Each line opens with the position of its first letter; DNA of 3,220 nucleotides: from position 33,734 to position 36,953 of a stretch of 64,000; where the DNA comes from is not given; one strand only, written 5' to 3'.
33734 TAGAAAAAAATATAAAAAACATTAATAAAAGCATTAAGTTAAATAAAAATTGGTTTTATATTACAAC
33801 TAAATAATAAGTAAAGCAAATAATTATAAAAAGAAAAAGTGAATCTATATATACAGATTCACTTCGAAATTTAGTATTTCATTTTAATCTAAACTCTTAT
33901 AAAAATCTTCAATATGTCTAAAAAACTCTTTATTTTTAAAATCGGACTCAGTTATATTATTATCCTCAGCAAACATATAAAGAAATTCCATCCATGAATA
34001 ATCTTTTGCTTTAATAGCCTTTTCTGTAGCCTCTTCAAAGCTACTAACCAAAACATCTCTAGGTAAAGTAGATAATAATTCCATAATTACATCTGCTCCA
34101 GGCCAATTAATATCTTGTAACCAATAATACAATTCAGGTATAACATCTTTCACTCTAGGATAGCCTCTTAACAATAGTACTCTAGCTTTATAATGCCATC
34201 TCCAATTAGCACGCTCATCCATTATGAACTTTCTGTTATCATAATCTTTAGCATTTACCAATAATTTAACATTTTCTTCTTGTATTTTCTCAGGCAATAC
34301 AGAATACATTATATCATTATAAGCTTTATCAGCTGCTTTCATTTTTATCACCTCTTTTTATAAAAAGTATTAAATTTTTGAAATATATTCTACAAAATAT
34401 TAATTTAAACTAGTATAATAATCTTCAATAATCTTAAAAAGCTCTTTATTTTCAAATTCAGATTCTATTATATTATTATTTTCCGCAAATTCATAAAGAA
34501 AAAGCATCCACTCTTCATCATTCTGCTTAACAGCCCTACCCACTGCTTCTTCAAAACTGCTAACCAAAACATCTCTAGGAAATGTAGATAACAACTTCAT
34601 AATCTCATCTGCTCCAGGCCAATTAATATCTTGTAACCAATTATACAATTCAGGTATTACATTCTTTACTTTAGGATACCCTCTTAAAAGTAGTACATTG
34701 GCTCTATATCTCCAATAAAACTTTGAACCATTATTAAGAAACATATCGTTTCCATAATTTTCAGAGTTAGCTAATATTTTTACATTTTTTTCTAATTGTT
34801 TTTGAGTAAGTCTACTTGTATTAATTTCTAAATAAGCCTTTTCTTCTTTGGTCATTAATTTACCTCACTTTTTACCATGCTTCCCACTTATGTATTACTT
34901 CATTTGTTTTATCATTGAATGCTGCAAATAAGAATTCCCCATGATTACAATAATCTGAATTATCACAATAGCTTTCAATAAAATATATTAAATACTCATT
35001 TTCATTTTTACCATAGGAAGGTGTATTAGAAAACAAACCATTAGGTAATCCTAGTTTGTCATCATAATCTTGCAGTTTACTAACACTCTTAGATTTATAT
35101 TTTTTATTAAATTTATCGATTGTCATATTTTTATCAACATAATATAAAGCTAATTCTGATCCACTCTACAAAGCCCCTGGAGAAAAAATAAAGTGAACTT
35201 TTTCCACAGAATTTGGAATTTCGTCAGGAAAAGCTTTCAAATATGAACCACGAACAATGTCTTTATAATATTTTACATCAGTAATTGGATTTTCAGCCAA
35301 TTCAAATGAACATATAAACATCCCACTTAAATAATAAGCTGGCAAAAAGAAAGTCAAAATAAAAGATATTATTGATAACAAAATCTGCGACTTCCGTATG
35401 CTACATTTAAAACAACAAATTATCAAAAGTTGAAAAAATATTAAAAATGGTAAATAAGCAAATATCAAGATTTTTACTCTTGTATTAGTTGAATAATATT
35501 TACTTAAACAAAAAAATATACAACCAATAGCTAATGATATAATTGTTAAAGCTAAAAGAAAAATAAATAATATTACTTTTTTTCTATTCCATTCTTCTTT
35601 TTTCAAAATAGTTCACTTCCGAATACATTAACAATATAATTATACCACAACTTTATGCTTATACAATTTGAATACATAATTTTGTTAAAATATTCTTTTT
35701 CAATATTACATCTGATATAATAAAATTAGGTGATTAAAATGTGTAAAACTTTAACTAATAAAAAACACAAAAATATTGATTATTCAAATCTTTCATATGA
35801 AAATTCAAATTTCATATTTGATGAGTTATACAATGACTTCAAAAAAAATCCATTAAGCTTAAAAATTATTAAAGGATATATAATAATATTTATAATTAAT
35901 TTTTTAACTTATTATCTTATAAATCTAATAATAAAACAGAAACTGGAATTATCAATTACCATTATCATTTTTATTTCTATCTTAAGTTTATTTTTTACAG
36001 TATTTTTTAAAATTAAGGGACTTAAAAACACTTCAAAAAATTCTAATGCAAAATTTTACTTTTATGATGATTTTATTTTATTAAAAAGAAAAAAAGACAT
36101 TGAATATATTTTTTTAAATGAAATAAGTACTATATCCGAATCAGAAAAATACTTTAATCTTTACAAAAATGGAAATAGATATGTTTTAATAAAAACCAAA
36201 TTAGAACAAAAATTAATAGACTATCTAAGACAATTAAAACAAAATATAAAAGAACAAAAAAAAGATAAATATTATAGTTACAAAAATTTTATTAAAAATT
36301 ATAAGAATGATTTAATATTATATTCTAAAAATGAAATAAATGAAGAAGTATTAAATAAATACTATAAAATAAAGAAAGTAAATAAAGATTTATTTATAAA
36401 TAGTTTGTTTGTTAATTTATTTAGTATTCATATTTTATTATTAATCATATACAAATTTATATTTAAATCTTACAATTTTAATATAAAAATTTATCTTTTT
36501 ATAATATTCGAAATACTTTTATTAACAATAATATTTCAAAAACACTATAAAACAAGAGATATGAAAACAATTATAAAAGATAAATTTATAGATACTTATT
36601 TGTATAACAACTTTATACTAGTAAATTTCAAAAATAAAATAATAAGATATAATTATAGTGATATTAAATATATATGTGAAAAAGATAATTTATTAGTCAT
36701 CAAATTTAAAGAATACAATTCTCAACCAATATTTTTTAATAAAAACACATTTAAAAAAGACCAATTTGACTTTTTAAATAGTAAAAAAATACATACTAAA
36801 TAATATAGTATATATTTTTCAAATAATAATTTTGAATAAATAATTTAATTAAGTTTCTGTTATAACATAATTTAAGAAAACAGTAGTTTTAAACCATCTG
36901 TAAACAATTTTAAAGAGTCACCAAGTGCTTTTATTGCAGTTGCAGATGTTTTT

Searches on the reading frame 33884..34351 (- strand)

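Call 3: search_protein_families(library=pfam, proteins=[window:33884-34351:-], max_evalue=1)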
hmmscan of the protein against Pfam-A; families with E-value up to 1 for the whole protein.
window:33884-34351:- (155 aa): 2 families
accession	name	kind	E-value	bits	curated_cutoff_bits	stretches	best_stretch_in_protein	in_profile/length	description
PF16804.11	DUF5071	-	5.9e-10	39.9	27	1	63-141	19-92/119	Domain of unknown function (DUF5071)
PF13857.12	Ank_5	-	0.087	13.7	27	1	105-137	14-48/56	Ankyrin repeats (many copies)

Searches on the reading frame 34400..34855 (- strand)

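Call 3: search_protein_families(library=pfam, proteins=[window:34400-34855:-], max_evalue=1)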
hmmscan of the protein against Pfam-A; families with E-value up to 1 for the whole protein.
window:34400-34855:- (151 aa): 3 families
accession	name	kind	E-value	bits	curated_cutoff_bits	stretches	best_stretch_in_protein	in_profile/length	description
PF16804.11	DUF5071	-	1.8e-13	51.2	27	1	60-139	20-95/119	Domain of unknown function (DUF5071)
PF06988.16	NifT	-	0.048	13.9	22.6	1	18-47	19-48/64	NifT/FixU protein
PF17035.10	BET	-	0.11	13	24.5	1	1-33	2-34/64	Bromodomain extra-terminal - transcription regulation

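Call 6: search_protein_families(library=ncbifam, proteins=[window:34400-34855:-], max_evalue=1)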
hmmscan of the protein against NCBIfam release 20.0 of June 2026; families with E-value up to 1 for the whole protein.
window:34400-34855:- (151 aa): 0 families

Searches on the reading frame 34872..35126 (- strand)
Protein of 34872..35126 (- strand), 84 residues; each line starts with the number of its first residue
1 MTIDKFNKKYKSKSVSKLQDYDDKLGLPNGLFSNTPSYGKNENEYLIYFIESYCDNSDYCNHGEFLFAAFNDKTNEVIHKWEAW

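Call 3: search_protein_families(library=pfam, proteins=[window:34872-35126:-], max_evalue=1)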
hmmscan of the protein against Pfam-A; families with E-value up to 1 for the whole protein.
window:34872-35126:- (84 aa): 2 families
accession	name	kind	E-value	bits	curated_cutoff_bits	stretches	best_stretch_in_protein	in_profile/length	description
PF11415.14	Toxin_37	-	0.053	13.8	25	1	44-58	13-27/35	Antifungal peptide termicin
PF12588.13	PSDC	-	0.11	13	23.4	1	9-83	34-111/138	Phophatidylserine decarboxylase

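Call 6: search_protein_families(library=ncbifam, proteins=[window:34872-35126:-], max_evalue=1)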
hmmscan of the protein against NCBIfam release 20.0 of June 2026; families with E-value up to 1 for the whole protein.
window:34872-35126:- (84 aa): 0 families

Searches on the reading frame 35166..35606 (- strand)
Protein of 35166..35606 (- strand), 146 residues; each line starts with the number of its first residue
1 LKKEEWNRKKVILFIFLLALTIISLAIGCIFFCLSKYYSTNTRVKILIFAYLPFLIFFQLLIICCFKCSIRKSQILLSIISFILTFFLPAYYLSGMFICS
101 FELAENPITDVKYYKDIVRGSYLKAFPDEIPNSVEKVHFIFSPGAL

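Call 3: search_protein_families(library=pfam, proteins=[window:35166-35606:-], max_evalue=1)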
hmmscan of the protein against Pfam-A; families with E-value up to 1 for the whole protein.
window:35166-35606:- (146 aa): 5 families
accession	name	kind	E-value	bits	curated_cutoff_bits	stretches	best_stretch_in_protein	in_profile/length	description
PF13346.12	ABC2_membrane_5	-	0.0064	16.5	25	1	14-97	82-169/205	ABC-2 family transporter protein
PF02706.20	Wzz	-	0.11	13.3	25.5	1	6-45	13-48/91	Chain length determinant protein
PF03595.22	SLAC1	-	0.11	12.1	27.9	1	14-101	7-88/331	Voltage-dependent anion channel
PF24226.1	DUF7442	-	0.12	12.8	23.8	0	5-47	20-60/79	Phage membrane protein Family of unknown function (DUF7442)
PF09843.14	DUF2070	-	0.63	8.7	30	1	5-93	67-160/561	Predicted membrane protein (DUF2070)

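Call 6: search_protein_families(library=ncbifam, proteins=[window:35166-35606:-], max_evalue=1)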
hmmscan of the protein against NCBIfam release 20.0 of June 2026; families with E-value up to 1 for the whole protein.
window:35166-35606:- (146 aa): 1 family
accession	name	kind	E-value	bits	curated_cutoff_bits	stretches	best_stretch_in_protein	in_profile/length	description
TIGR01006.1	polys_exp_MPA1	subfamily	0.36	10.2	296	1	3-45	15-54/226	CspC family polysaccharide chain length determinant protein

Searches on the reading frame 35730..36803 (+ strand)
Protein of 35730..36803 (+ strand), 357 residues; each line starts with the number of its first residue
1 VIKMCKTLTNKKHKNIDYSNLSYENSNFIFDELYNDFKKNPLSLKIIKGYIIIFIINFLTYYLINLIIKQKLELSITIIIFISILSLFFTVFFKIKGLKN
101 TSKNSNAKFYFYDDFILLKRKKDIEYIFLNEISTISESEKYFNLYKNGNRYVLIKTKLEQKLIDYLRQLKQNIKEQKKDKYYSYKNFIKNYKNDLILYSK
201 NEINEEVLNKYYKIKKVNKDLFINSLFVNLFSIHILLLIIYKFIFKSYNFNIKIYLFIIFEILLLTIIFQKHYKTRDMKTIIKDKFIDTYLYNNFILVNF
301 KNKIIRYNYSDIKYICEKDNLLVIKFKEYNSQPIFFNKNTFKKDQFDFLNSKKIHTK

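Call 3: search_protein_families(library=pfam, proteins=[window:35730-36803:+], max_evalue=1)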
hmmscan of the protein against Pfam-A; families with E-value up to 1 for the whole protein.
window:35730-36803:+ (357 aa): 2 families
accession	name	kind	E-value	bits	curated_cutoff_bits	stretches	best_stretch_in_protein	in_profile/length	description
PF14317.12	YcxB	-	8e-05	22.7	23.3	2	301-349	11-57/61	YcxB-like protein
PF07690.21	MFS_1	-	0.036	13.4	33.4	1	31-93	193-255/347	Major Facilitator Superfamily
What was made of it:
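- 35730..36803 (+): Best immunity candidate: a 357-aa membrane protein with a (TM hairpin + YcxB-like domain) x2 layout. It is convergent with the RHS gene; the two stop codons are 68 nt apart. Pfam YcxB 8e-5, two stretches (call 3).
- On YcxB-like family (PF14317), for the partner 35730..36803: The window protein scores 22.7 bits (E 8e-5, two stretches), just below the cutoff (call 3).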

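Call 6: search_protein_families(library=ncbifam, proteins=[window:35730-36803:+], max_evalue=1)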
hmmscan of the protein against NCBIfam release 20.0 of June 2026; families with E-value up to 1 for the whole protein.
window:35730-36803:+ (357 aa): 0 families

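Call 48: search_protein_families(library=pfam, alignment_id=A2, max_evalue=1)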
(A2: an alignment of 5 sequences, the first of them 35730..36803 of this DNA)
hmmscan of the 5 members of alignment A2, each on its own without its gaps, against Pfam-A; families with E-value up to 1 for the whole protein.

A. member 1, window:35730-36803:+ (357 aa): 2 families
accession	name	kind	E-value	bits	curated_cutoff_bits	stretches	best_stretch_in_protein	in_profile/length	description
PF14317.12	YcxB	-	8e-05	22.7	23.3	2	301-349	11-57/61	YcxB-like protein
PF07690.21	MFS_1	-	0.036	13.4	33.4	1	31-93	193-255/347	Major Facilitator Superfamily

B. families by the number of members that match (of 5 scanned): 3 families
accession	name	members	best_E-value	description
PF14317.12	YcxB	2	8e-05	YcxB-like protein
PF22251.1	PFF1_TM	1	0.025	Vacuolar membrane protease, transmembrane domain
PF07690.21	MFS_1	1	0.036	Major Facilitator Superfamily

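Call 72: find_homologous_proteins(query=A2, max_evalue=0.001)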
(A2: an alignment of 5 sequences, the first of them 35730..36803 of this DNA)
Query A2 (5 sequences) (357 aa, profile of the alignment): 5 proteins with E <= 0.001 among 8000 candidates.
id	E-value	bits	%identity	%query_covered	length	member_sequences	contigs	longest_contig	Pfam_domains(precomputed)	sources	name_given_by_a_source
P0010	9.6e-103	362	29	25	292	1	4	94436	-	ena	-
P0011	5.3e-94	333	100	99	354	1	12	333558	-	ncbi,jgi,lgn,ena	-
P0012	3.9e-65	238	28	35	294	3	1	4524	-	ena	-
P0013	6.2e-45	172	58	98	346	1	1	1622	PF14317.13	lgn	-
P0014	2.3e-15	75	31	14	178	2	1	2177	-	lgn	-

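Call 73: find_encoding_contigs(protein=P0011, flank=9000, max_places=10)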
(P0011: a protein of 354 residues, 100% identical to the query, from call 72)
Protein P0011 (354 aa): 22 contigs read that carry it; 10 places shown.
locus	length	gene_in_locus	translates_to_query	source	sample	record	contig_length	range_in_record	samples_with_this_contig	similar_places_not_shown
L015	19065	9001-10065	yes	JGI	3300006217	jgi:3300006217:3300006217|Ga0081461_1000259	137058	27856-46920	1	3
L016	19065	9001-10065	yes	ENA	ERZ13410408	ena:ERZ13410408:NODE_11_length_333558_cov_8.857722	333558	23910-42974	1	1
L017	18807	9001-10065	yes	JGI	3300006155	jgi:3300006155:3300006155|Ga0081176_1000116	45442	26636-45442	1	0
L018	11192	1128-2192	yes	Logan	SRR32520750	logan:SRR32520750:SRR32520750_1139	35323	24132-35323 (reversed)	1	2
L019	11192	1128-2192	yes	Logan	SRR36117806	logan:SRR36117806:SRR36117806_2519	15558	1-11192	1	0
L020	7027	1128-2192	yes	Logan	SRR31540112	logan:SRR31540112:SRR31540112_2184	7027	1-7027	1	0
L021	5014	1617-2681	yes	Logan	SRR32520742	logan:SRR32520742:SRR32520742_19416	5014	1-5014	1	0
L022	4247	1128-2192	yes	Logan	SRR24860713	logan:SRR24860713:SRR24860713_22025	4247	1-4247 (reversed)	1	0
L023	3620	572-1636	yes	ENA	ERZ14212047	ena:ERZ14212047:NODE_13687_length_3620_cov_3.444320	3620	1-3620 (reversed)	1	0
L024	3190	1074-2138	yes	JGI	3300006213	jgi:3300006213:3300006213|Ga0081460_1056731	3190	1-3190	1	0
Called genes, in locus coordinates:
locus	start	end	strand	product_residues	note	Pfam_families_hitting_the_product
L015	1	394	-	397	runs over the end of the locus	PF00266:Aminotran_5, PF01053:Cys_Met_Meta_PP, PF01212:Beta_elim_lyase (weak), PF01041:DegT_DnrJ_EryC1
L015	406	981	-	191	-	PF01458:SUFBD_core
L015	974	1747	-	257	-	PF02463:SMC_N, PF00005:ABC_tran, PF13304:AAA_21 (faint)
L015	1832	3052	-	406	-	-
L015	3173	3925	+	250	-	-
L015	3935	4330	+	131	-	PF11969:DcpS_C, PF01230:HIT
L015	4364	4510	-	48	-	-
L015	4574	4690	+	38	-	-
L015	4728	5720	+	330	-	PF13616:Rotamase_3, PF00639:Rotamase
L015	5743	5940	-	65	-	-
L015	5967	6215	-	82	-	-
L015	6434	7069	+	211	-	-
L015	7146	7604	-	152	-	PF16804:DUF5071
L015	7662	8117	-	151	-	PF16804:DUF5071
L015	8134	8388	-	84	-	-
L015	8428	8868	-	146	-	-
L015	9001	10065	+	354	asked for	-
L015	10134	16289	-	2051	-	PF05593:RHS_repeat (faint), PF25023:TEN_YD-shell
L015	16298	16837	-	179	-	PF21939:Gp10_C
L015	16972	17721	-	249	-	PF21981:RecX_HTH3 (faint), PF02631:RecX_HTH2 (faint)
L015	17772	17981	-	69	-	PF01192:RNA_pol_Rpb6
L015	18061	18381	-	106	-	-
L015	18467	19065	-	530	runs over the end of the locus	PF19484:DUF6020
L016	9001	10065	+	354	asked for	-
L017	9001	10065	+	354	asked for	-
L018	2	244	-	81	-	?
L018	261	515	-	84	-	-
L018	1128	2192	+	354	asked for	-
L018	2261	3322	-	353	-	PF25023:TEN_YD-shell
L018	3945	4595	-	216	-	PF25023:TEN_YD-shell (faint), PF05593:RHS_repeat (faint)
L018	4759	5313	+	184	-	-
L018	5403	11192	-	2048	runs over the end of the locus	PF05593:RHS_repeat (faint), PF15607:Ntox44 (weak)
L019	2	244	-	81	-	?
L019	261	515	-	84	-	-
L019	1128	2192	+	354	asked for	-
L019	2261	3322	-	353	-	-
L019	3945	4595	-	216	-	PF25023:TEN_YD-shell (faint), PF05593:RHS_repeat (faint)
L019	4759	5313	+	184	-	-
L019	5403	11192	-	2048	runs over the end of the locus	PF05593:RHS_repeat (faint), PF15607:Ntox44 (weak)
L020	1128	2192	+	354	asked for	-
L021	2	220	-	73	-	?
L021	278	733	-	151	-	PF16804:DUF5071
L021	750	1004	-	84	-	-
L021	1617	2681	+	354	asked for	-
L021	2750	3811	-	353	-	PF25023:TEN_YD-shell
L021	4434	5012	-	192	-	?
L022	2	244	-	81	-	?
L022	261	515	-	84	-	-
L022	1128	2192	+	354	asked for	-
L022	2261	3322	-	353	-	PF25023:TEN_YD-shell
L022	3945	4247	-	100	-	?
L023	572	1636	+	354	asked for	-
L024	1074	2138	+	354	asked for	-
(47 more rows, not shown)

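Call 78: find_encoding_contigs(protein=P0012, flank=5000)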
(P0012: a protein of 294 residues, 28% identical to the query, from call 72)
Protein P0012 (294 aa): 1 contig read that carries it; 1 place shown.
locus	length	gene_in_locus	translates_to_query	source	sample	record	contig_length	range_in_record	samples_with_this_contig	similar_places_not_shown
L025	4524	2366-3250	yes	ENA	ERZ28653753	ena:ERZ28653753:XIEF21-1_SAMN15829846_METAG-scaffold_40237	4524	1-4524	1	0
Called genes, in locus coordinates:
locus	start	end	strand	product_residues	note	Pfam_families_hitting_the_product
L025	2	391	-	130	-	?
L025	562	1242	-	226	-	PF02661:Fic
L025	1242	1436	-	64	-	-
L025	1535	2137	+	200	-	-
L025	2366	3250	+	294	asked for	-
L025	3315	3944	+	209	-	-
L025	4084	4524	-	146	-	?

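Call 85: search_protein_families(library=phrogs, proteins=[window:35730-36803:+], max_evalue=0.01)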
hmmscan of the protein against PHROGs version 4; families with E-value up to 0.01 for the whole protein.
window:35730-36803:+ (357 aa): 0 families

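Call 86: list_cluster_members(proteins=[P0011, L015:10134-16289:-, P0006])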
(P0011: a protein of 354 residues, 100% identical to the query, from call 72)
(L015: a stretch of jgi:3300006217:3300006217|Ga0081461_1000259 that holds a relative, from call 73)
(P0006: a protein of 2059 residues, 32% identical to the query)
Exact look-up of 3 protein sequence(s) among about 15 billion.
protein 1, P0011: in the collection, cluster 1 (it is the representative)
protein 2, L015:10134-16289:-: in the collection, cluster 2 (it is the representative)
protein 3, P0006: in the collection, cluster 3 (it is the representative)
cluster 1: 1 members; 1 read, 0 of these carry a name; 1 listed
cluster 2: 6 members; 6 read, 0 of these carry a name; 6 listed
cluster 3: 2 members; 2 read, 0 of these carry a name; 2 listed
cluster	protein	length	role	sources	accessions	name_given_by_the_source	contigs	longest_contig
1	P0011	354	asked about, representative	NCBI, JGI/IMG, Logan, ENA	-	-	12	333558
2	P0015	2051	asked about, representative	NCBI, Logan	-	-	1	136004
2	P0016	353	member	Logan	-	-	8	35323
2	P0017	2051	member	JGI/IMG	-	-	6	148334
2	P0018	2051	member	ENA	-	-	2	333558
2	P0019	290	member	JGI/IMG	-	-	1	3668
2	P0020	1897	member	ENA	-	-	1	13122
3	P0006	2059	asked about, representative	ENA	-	-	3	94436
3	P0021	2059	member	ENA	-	-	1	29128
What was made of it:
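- Tried and rejected: Cluster look-ups gave no names (call 86).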

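Call 87: search_protein_families(library=pfam, proteins=[L018:4759-5313:+, P0013, P0012, P0014], max_evalue=0.1)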
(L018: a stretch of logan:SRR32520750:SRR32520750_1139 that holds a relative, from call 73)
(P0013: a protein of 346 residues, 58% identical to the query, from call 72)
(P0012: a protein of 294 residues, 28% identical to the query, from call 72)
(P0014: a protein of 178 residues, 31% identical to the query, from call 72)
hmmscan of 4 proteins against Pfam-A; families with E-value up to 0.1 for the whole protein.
L018:4759-5313:+ (184 aa): 0 families

P0013 (346 aa): 3 families
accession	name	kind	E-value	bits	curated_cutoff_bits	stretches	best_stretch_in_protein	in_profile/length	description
PF14317.12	YcxB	-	1.4e-07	31.6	23.3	1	105-163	1-60/61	YcxB-like protein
PF07690.21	MFS_1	-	0.00099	18.6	33.4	1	31-87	195-255/347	Major Facilitator Superfamily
PF14644.12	DUF4456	-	0.093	13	27.5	1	130-190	3-61/210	Domain of unknown function (DUF4456)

P0012 (294 aa): 1 family
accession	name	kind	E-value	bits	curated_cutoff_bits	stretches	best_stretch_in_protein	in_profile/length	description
PF20990.2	DUF2207_C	-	0.00051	20.3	33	1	76-242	58-214/247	Predicted membrane protein (DUF2207) C-terminal domain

P0014 (178 aa): 1 family
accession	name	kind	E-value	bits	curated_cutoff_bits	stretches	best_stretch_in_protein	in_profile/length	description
PF14317.12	YcxB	-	0.0028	17.8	23.3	1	110-147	1-38/61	YcxB-like protein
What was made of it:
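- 35730..36803 (+): The 58%-identical homologue P0013 passes the Pfam cutoff at 31.6 bits (call 87).
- On YcxB-like family (PF14317), for the partner 35730..36803: P0014 scores 17.8 bits (call 87).
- Pfam YcxB hits: window 8e-5, P0013 1.4e-7 (above the cutoff), P0014 2.8e-3 (calls 3, 87).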
